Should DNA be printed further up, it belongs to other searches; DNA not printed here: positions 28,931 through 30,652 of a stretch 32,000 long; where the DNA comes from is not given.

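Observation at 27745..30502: HAD phosphatase::phosphoribosyltransferase-like UbiA fusion coupled to a GT-C enzyme: candidate self-contained lipid-linked pentofuranose decoration module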

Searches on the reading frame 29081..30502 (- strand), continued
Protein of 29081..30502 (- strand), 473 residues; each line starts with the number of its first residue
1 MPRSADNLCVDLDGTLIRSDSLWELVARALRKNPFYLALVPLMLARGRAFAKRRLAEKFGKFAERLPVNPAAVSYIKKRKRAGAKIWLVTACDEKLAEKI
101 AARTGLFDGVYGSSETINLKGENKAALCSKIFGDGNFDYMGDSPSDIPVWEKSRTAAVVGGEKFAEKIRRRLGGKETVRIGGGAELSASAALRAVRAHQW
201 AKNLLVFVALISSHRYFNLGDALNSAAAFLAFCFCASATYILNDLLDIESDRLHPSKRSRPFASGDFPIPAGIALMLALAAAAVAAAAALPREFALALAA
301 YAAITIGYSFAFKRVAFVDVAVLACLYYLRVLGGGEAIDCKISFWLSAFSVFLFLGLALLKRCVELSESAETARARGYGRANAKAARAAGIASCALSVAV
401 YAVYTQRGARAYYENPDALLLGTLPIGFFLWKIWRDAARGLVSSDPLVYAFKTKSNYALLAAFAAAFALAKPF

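Call 24: find_related_loci(query=A1, collection=genome_contigs, flank=10000)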
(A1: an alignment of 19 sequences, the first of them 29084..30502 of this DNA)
Query A1 (473 aa) in genome_contigs; peptide patterns used: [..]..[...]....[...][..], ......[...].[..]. (x = any residue, [..] = any of these).
600 stretches matched a pattern (row limit reached: there are more); 447 encode a relative of the query (tblastn E <= 1e-3); the best 80 are kept; 80 distinct loci.
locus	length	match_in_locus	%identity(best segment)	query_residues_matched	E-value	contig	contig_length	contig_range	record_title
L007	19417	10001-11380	39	8-466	2e-103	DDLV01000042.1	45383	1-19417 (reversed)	MAG TPA_asm: Glaciecola sp. UBA2563 UBA2563_contig_9642, whole genome shotgun sequence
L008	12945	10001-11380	41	1-459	7e-100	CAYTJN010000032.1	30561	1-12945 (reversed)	MAG TPA_asm: uncultured Terracidiphilus sp. isolate binchicken_co162_600 genome assembly, contig: NODE_3020_length_30561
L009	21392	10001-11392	40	8-470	2e-98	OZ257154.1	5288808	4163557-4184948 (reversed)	MAG: Burkholderiales bacterium isolate 5a1f4b7f-29eb-4d11-b998-9e1cb223b6c6 genome assembly, chromosome: 1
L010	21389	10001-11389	40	8-469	1e-96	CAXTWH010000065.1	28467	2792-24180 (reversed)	MAG TPA_asm: uncultured Bryobacteraceae bacterium isolate public_SRR14722086_metawrap_bin.11 genome assembly, contig: pu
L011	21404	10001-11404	39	8-471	5e-95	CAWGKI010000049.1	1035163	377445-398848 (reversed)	MAG: Terriglobia bacterium isolate MFD05705.bin.2.141 genome assembly, contig: contig_8446, whole genome shotgun sequenc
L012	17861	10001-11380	40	3-457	3e-95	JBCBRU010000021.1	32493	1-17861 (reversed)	MAG: Myxococcota bacterium isolate J06636_7 k141_352847_length_32493_cov_21.0000, whole genome shotgun sequence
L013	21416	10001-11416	38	3-471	9e-94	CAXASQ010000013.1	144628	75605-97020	MAG TPA_asm: uncultured Alphaproteobacteria bacterium isolate ERR594368_binner123_Refined_8 genome assembly, contig: ERZ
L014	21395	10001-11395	39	8-469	2e-93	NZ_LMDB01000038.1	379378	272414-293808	Duganella sp. Root336D2 contig_8, whole genome shotgun sequence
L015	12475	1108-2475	39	8-457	1e-93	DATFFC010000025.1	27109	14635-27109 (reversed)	MAG TPA_asm: Nitrospiraceae bacterium isolate SMAG_U8624 k141_2603506, whole genome shotgun sequence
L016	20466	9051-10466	38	3-471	4e-93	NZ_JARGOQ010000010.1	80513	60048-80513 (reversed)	MAG: Sneathiella sp. isolate bin_em_oilr2.023 NODE_268_length_80513_cov_9.395200, whole genome shotgun sequence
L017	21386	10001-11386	41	8-470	1e-92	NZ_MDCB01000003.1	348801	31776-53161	Xanthomonas albilineans strain CFBP2523 Xalb-CFBP2523-G1003, whole genome shotgun sequence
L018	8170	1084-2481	40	8-470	3e-92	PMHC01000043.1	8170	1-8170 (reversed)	MAG: Acidobacteriaceae bacterium isolate bog_316 73.20120600_S1D.48_contig_1272, whole genome shotgun sequence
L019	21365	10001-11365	40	8-460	2e-92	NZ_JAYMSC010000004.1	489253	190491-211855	Paraburkholderia sp. JHI869 NODE_4_length_489253_cov_15.119149, whole genome shotgun sequence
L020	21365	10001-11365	38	8-461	4e-92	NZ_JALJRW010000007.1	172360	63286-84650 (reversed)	Stenotrophomonas sp. Ste86 NODE_7_length_172360_cov_25.2099172360, whole genome shotgun sequence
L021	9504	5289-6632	39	4-450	1e-91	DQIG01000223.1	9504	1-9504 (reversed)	MAG TPA_asm: Stenotrophomonas sp. isolate UBA11242 contig_360, whole genome shotgun sequence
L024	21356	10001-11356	40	8-456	5e-91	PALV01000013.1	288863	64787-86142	MAG: Gammaproteobacteria bacterium isolate SAT35 MHASMcontig_708517, whole genome shotgun sequence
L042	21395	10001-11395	38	8-467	1e-88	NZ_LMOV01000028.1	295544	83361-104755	Acidovorax sp. Leaf160 contig_8, whole genome shotgun sequence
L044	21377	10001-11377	39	6-461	1e-88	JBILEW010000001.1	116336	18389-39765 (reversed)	MAG: Bdellovibrionota bacterium isolate ME2016-07-29_3300044622_group7_bin183 Rohwer_bin1189_scaffold_20_c2, whole genom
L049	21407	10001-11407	38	4-469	8e-88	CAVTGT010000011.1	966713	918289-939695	MAG: uncultured Nitrospiraceae bacterium isolate MFD06229.bin.1.242 genome assembly, contig: contig_5024, whole genome s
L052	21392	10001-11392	37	1-464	2e-87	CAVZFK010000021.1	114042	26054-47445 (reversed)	MAG: uncultured Acidobacteriota bacterium isolate MFD05705.bin.3.69 genome assembly, contig: contig_69969, whole genome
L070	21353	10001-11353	39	3-452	5e-85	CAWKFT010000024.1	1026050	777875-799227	MAG: uncultured Alphaproteobacteria bacterium isolate MFD09212.bin.2.209 genome assembly, contig: contig_8891, whole gen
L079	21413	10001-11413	39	2-469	2e-84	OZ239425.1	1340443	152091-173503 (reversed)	Oxalobacteraceae bacterium isolate GE-M3 genome assembly, chromosome: GE-M3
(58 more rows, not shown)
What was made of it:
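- Tried and rejected: The row limit filled with distant relatives (call 24).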

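Call 40: search_protein_families(library=pfam, proteins=[L052:11435-12757:+, L049:12726-13481:+, L044:6229-7233:+, L013:11434-11859:+, L020:8902-9888:+, L024:16244-17548:+, L079:15591-16130:+, L019:9395-9820:+, L070:6879-9425:+, L042:13561-15294:+], max_evalue=0.001)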
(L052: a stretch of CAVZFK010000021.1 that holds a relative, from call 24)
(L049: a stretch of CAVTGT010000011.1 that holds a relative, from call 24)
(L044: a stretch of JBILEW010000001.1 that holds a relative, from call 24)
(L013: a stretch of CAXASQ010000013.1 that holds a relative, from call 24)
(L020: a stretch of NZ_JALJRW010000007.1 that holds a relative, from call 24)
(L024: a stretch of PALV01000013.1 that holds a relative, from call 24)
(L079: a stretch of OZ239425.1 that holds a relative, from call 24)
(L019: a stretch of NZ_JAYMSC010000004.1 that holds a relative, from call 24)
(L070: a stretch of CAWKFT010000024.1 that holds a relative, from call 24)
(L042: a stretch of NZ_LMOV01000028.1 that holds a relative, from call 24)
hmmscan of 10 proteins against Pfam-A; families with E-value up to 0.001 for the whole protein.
L052:11435-12757:+ (440 aa): 1 family
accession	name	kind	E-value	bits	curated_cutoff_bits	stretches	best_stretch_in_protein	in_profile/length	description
PF01565.28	FAD_binding_4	-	3.1e-16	59.8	26.4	1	42-148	27-134/139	FAD binding domain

L049:12726-13481:+ (251 aa): 4 families
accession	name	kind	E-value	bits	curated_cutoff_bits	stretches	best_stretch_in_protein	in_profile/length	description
PF00106.31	adh_short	-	1.3e-25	90.5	26.6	1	6-200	1-193/195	short chain dehydrogenase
PF13561.12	adh_short_C2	-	1.7e-18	67.5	27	1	12-211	1-198/236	Enoyl-(Acyl carrier protein) reductase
PF08659.16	KR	-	2.4e-06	28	22.6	1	9-188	4-177/180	KR domain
PF03808.19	Glyco_tran_WecG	-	0.00016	21.9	27.4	0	112-202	4-97/168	Glycosyl transferase WecG/TagA/CpsF family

L044:6229-7233:+ (334 aa): 3 families
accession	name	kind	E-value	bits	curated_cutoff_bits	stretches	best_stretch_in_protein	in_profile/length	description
PF01370.27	Epimerase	-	8.3e-66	222.3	20.9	1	16-247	1-240/240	NAD dependent epimerase/dehydratase family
PF16363.11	GDP_Man_Dehyd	-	2.9e-18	66.9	27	1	49-307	59-330/332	GDP-mannose 4,6 dehydratase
PF04321.23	RmlD_sub_bind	-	1.2e-06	28.3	27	1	15-153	2-132/287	RmlD substrate binding domain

L013:11434-11859:+ (141 aa): 3 families
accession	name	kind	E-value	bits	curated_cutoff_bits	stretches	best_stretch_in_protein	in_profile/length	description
PF00892.27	EamA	-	1.1e-07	32.7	28.2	1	73-138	69-134/135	EamA-like transporter family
PF00893.25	Multi_Drug_Res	-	6.1e-07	30.3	23.7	1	72-130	34-93/93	Small Multidrug Resistance protein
PF10639.15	TMEM234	-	1.3e-05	25.7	30.1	1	70-137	44-112/113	Putative transmembrane family 234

L020:8902-9888:+ (328 aa): 1 family
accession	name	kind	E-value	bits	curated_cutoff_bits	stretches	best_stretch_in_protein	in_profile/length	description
PF03706.18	LPG_synthase_TM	-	1.2e-36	127.2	33.4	1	25-311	5-302/302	Lysylphosphatidylglycerol synthase TM region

L024:16244-17548:+ (434 aa): 9 families
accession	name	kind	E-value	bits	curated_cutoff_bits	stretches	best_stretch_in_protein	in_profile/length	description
PF01593.30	Amino_oxidase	-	8.6e-37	127.9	19.8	1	12-358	3-366/443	Flavin containing amine oxidoreductase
PF01266.30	DAO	-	1.9e-15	57.7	27.9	1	2-49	1-47/353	FAD dependent oxidoreductase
PF13450.12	NAD_binding_8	-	2.8e-13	50.4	21.9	1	5-70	1-68/68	NAD(P)-binding Rossmann-like domain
PF12831.13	FAD_oxidored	-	3.8e-07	30.2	27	1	3-41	2-40/416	FAD dependent oxidoreductase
PF03486.20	HI0933_like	-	3.8e-06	27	50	1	2-36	2-36/244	HI0933-like protein Rossmann domain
PF00890.30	FAD_binding_2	-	3.1e-05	23.8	20.4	1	3-40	2-39/414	FAD binding domain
PF00070.33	Pyr_redox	-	6e-05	23.9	22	0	2-36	1-35/82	Pyridine nucleotide-disulphide oxidoreductase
PF07992.20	Pyr_redox_2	-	0.00016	21.6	26.1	1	2-33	2-33/291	Pyridine nucleotide-disulphide oxidoreductase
PF01946.23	Thi4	-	0.00024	20.9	26.2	1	3-37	20-55/235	Thi4 family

L079:15591-16130:+ (179 aa): 1 family
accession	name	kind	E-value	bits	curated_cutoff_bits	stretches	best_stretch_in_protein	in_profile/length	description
PF04138.20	GtrA_DPMS_TM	-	9.5e-14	52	26.1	1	59-178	2-117/117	GtrA/DPMS, transmembrane domain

L019:9395-9820:+ (141 aa): 1 family
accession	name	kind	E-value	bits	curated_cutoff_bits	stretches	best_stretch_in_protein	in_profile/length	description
PF04138.20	GtrA_DPMS_TM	-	2.7e-07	31.2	26.1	1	23-140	3-117/117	GtrA/DPMS, transmembrane domain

L070:6879-9425:+ (848 aa): 2 families
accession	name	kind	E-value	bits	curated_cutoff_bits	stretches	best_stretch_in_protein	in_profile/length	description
PF00924.24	MS_channel_2nd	-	9.5e-24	83.7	20.2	1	638-705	1-68/68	Mechanosensitive ion channel, beta-domain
PF21082.3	MS_channel_3rd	-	5.7e-16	59.2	21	1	712-795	1-88/88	Mechanosensitive ion channel MscS, C-terminal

L042:13561-15294:+ (577 aa): 0 families

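Call 42: search_dna_similar(query=window:29084-30502:-, collection=plasmids, mode=protein, max_rows=25)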
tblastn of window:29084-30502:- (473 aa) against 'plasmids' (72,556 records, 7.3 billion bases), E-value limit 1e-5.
Records with a match: 100; places in all: 101; records where one place covers at least 80% of the query: 79.
Best place of each record, by identity: <60% 100.
By first word of the organism name: Rhizobium 36; Sinorhizobium 5; Azospirillum 4; Cereibacter 3; Burkholderia 3; Salipiger 3; Sphingomonadaceae 3; Mesorhizobium 3; Vibrio 3; Rhodovulum 2; and 29 more.
By predicted mobility (MOB-suite, as given by PLSDB): non-mobilizable 70; conjugative 21; mobilizable 9.
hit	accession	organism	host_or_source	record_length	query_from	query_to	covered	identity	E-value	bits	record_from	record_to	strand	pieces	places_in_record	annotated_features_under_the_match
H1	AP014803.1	Rhodovulum sulfidophilum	-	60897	8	454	95%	39.6%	2e-52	198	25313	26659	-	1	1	prenyltransferase family protein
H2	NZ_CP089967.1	Cereibacter azotoformans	Owen's River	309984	8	454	95%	39.6%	8e-52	196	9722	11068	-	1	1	UbiA family prenyltransferase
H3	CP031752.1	Cereibacter sphaeroides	cell culture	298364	8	454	95%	39.6%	3e-51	194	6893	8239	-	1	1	UbiA family prenyltransferase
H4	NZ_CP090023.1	Cereibacter azotoformans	cell culture,Aquaculture sediment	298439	8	454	95%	39.6%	3e-51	194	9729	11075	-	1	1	UbiA family prenyltransferase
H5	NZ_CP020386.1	Rhodovulum sp. MB263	cell culture,mud flat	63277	8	454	95%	39.4%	2e-59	218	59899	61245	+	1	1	UbiA family prenyltransferase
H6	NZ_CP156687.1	Burkholderia stagnalis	Bacterial cells,soils collected in ...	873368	8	450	94%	39.7%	2e-41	165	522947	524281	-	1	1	UbiA family prenyltransferase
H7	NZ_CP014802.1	Salipiger profundus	single cell,environmental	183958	2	456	96%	37.9%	1e-56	210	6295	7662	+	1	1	UbiA family prenyltransferase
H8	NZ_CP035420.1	Leisingera sp. NJS204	cell culture,Marine Biofilm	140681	7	452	94%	38.3%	7e-48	184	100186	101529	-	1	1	UbiA family prenyltransferase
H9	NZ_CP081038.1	Leisingera sp. M527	-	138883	7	450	94%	38.5%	3e-47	182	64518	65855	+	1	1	UbiA family prenyltransferase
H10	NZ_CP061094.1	Roseomonas marmotae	Marmota himalayana,pure culture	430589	8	450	94%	38.6%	8e-53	199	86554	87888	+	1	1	UbiA family prenyltransferase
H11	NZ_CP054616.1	Azospirillum oryzae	cell culture,soil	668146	8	454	95%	38.0%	1e-45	177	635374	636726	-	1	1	UbiA family prenyltransferase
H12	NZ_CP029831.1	Azospirillum ramasamyi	single cell,Cow dung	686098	8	454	95%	38.0%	3e-44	174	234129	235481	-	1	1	UbiA family prenyltransferase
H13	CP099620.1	Sphingomonadaceae bacterium OTU29MARTA1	Arabidopsis thaliana,pure culture,leaf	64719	8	456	95%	37.6%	1e-55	207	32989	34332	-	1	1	UbiA family prenyltransferase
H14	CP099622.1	Sphingomonadaceae bacterium OTU29THOMA1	Arabidopsis thaliana,pure culture,leaf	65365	8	456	95%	37.6%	1e-55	207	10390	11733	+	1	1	UbiA family prenyltransferase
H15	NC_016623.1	Azospirillum lipoferum 4B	-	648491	8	454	95%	37.7%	7e-44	172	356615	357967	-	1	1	UbiA family prenyltransferase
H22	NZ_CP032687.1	Rhizobium sp. CCGE531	Phaseolus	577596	8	454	95%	36.4%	3e-44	174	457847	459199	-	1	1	UbiA family prenyltransferase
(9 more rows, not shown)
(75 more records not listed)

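Call 43: search_dna_similar(query=window:29084-30502:-, collection=phages, mode=protein, max_rows=15)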
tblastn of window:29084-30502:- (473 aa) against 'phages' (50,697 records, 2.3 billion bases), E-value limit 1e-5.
No match.
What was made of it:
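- Tried and rejected: No phage record matched (call 43).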

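Call 45: get_annotated_region(hit=H22, flank=9000)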
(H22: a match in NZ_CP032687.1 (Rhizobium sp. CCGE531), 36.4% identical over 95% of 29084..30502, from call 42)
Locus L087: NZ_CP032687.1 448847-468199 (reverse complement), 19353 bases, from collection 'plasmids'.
description: Rhizobium sp. CCGE531 plasmid pRCCGE531b, complete sequence
organism: Rhizobium sp. CCGE531 (NCBI taxid 2364271)
taxonomy: Bacteria; Pseudomonadota; Alphaproteobacteria; Hyphomicrobiales; Rhizobiaceae; Rhizobium; Rhizobium sp. CCGE531
host: -; source: Phaseolus; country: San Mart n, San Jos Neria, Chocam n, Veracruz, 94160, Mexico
typing (MOB-suite, as given by PLSDB): conjugative; relaxase MOBQ; mating-pair formation MPF_T
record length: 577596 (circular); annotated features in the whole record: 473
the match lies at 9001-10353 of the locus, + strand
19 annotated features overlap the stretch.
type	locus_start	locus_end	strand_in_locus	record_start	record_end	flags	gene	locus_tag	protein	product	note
CDS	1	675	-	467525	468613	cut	-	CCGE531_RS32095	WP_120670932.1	Gfo/Idh/MocA family oxidoreductase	-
CDS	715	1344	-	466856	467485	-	-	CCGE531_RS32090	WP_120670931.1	cupin domain-containing protein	-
CDS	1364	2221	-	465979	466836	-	-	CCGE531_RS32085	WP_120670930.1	phosphoenolpyruvate hydrolase family protein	-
CDS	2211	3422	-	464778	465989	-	-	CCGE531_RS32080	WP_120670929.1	Tm-1-like ATP-binding domain-containing protein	-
CDS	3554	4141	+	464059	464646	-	-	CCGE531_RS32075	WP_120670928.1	phosphoenolpyruvate hydrolase family protein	-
CDS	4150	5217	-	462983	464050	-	ugpC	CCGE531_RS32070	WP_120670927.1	sn-glycerol-3-phosphate ABC transporter ATP-binding protein UgpC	-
CDS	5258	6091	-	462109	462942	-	-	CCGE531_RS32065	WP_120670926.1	carbohydrate ABC transporter permease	GO:0008643 - carbohydrate transport [Evidence IEA]; GO:0055085 - transmembrane transport [Evidence IEA]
CDS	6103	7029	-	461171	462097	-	-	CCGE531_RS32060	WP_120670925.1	sugar ABC transporter permease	-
CDS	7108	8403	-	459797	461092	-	-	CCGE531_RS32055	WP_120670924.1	extracellular solute-binding protein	-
CDS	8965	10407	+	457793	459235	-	-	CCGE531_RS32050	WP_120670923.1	UbiA family prenyltransferase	-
CDS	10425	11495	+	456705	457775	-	-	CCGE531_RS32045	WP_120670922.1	NAD(P)-dependent oxidoreductase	-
CDS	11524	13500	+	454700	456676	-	-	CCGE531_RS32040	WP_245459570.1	hypothetical protein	-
CDS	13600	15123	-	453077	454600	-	-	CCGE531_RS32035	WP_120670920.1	GMC family oxidoreductase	-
CDS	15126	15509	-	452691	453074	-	-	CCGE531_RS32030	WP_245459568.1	hypothetical protein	-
CDS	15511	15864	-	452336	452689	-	-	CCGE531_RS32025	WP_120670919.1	SMR family transporter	-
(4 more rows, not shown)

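Call 47: search_protein_families(library=pfam, proteins=[L087:11524-13500:+, L087:10425-11495:+, L001:3494-4375:+, L001:4380-6155:+, L001:2142-3497:+, L001:245-1039:+, L001:1046-2140:+, L017:16146-18113:+, L008:1948-5193:-], max_evalue=0.01)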
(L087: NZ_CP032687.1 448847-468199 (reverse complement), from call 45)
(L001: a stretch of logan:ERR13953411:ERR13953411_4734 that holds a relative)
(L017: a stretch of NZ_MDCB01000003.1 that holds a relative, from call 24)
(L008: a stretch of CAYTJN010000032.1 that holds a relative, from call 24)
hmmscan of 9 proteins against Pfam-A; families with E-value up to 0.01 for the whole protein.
L087:11524-13500:+ (658 aa): 0 families

L087:10425-11495:+ (356 aa): 9 families
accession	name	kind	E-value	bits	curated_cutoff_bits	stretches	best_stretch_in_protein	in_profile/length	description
PF01370.27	Epimerase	-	1.6e-31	110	20.9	1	14-248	1-237/240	NAD dependent epimerase/dehydratase family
PF16363.11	GDP_Man_Dehyd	-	5.2e-23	82.5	27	1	15-343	1-330/332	GDP-mannose 4,6 dehydratase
PF01073.25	3Beta_HSD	-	1.2e-20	74.1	22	1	16-266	2-265/280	3-beta hydroxysteroid dehydrogenase/isomerase family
PF13460.12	NAD_binding_10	-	2.9e-15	57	27.2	1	40-194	14-149/184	NAD(P)H-binding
PF04321.23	RmlD_sub_bind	-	4e-14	52.8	27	1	14-197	3-157/287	RmlD substrate binding domain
PF05368.20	NmrA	-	5.7e-09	36.4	27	1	13-269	4-234/298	NmrA-like family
PF02719.21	Polysacc_synt_2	-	2.8e-06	27.2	20.2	1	14-134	1-128/293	Polysaccharide biosynthesis protein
PF07993.18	NAD_binding_4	-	5.5e-05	22.9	20.1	1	90-189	91-205/258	Male sterility protein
PF08659.16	KR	-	0.004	17.5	22.6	0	14-116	3-118/180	KR domain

L001:3494-4375:+ (293 aa): 4 families
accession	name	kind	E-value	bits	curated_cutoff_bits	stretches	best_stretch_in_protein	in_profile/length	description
PF01370.27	Epimerase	-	8.1e-22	78.2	20.9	1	4-212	1-239/240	NAD dependent epimerase/dehydratase family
PF04321.23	RmlD_sub_bind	-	1.8e-08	34.3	27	1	3-66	2-65/287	RmlD substrate binding domain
PF16363.11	GDP_Man_Dehyd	-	0.0014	18.6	27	0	5-29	1-25/332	GDP-mannose 4,6 dehydratase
PF07993.18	NAD_binding_4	-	0.0099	15.5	20.1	0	6-57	1-56/258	Male sterility protein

L001:4380-6155:+ (591 aa): 3 families
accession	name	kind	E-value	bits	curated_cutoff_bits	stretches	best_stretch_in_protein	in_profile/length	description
PF02775.26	TPP_enzyme_C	-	1.6e-36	125.8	21.9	1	400-546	6-151/151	Thiamine pyrophosphate enzyme, C-terminal TPP binding domain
PF00205.28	TPP_enzyme_M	-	1.6e-30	106.1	30.4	1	196-333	1-137/137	Thiamine pyrophosphate enzyme, central domain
PF02776.23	TPP_enzyme_N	-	1.5e-29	102.6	26.8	1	3-106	2-106/119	Thiamine pyrophosphate enzyme, N-terminal TPP binding domain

L001:2142-3497:+ (451 aa): 5 families
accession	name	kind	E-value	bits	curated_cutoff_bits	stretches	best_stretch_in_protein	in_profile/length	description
PF01041.23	DegT_DnrJ_EryC1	-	4.6e-90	302.9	19.8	1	37-386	3-320/360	DegT/DnrJ/EryC1/StrS aminotransferase family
PF00155.27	Aminotran_1_2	-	1.3e-05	25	19.7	1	61-187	45-185/361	Aminotransferase class I and II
PF01053.26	Cys_Met_Meta_PP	-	5.9e-05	22.2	27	1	61-189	55-175/381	Cys/Met metabolism PLP-dependent enzyme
PF00266.25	Aminotran_5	-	0.00012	21.7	21.5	1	77-192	66-180/371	Aminotransferase class-V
PF01212.27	Beta_elim_lyase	-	0.00046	20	27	1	63-189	37-170/288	Beta-eliminating lyase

L001:245-1039:+ (264 aa): 2 families
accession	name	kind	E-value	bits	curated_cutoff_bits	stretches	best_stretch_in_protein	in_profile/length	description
PF00483.29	NTP_transferase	-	2.2e-19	70.4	21.2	1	10-206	3-188/245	Nucleotidyl transferase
PF12804.13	NTP_transf_3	-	6.2e-10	39.9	27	1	10-70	2-55/160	MobA-like NTP transferase domain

L001:1046-2140:+ (364 aa): 6 families
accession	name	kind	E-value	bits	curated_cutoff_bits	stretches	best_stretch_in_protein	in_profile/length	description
PF16363.11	GDP_Man_Dehyd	-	6.3e-32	111.8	27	1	13-323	1-329/332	GDP-mannose 4,6 dehydratase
PF01370.27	Epimerase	-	1.4e-29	103.6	20.9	1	12-246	1-228/240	NAD dependent epimerase/dehydratase family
PF02719.21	Polysacc_synt_2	-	2.3e-15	57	20.2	1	61-227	57-201/293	Polysaccharide biosynthesis protein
PF04321.23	RmlD_sub_bind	-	1.4e-10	41.2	27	1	11-169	2-136/287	RmlD substrate binding domain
PF01073.25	3Beta_HSD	-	2.9e-05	23.7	22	1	14-200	2-188/280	3-beta hydroxysteroid dehydrogenase/isomerase family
PF07993.18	NAD_binding_4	-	0.00013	21.7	20.1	1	83-173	90-192/258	Male sterility protein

L017:16146-18113:+ (655 aa): 0 families

L008:1948-5193:- (1081 aa): 3 families
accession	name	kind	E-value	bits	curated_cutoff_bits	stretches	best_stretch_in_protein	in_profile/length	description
PF00873.25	ACR_tran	-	0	1046.8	28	1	31-1058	4-1020/1021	AcrB/AcrD/AcrF family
PF03176.21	MMPL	-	3.3e-06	26.7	20.5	1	332-525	105-301/333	MMPL family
PF02355.23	SecD_SecF_C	-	5.2e-05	23.2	20.5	1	369-516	31-176/189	Protein export membrane protein SecD/SecF, C-terminal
